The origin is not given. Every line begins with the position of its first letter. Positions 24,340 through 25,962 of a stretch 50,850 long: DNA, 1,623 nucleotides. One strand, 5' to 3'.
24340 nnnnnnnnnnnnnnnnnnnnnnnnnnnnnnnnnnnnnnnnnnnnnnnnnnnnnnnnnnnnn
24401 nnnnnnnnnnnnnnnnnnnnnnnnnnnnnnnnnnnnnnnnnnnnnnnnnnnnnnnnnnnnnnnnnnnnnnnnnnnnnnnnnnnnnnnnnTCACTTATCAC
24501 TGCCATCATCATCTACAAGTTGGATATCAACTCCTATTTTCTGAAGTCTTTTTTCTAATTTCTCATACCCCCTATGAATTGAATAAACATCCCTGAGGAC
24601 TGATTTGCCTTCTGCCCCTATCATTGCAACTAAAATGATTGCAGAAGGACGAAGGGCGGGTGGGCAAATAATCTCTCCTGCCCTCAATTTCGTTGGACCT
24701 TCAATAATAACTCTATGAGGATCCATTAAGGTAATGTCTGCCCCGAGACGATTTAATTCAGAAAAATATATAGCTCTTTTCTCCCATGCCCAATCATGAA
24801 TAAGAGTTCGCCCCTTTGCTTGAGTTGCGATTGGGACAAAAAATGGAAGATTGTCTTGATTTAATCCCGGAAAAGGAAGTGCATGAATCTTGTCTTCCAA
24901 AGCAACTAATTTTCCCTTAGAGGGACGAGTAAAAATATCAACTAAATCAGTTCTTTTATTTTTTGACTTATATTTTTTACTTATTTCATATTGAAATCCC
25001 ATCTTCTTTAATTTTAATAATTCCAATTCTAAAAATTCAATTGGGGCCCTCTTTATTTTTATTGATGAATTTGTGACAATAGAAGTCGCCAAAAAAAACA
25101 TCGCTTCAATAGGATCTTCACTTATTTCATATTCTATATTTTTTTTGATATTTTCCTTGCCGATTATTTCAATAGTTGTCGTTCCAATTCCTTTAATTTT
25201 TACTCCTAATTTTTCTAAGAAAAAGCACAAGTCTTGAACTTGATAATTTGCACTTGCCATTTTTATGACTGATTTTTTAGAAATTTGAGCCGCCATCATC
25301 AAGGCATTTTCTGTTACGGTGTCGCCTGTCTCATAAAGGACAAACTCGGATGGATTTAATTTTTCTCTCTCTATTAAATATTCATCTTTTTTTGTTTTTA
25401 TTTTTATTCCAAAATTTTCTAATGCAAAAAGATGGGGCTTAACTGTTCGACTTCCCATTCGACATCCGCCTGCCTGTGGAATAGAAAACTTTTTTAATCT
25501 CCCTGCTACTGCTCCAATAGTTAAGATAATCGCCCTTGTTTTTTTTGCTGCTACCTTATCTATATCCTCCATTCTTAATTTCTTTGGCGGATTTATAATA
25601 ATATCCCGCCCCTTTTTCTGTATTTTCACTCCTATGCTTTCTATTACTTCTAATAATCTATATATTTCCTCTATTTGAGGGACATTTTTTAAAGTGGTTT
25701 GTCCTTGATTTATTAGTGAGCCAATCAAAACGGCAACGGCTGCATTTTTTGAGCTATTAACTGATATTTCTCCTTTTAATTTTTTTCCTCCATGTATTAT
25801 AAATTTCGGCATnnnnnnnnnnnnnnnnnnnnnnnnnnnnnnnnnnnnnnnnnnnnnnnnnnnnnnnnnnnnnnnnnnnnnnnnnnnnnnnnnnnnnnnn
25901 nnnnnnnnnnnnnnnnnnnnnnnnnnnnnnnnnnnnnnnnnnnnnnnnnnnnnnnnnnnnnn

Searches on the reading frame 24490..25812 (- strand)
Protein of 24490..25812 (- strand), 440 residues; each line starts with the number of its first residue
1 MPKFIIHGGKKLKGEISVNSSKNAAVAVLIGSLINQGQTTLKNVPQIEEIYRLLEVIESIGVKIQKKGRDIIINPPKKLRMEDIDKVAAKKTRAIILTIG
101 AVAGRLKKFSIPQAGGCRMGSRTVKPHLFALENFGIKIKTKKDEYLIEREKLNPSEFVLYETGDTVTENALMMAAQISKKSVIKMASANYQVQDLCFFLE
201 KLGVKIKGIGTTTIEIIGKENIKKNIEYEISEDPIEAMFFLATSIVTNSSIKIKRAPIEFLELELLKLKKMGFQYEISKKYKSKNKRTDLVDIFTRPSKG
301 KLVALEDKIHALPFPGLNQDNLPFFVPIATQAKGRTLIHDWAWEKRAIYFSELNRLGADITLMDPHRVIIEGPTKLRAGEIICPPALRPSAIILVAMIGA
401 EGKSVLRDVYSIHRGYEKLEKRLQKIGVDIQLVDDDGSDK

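Call 11: search_protein_families(library=pfam, proteins=[window:24490-25812:-], max_evalue=0.01)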
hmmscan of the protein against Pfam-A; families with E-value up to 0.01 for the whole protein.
window:24490-25812:- (440 aa): 1 family
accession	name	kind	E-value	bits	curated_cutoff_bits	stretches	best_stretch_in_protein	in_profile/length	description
PF00275.25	EPSP_synthase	-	1.7e-49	169.1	22.8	1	7-423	2-417/417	EPSP synthase (3-phosphoshikimate 1-carboxyvinyltransferase)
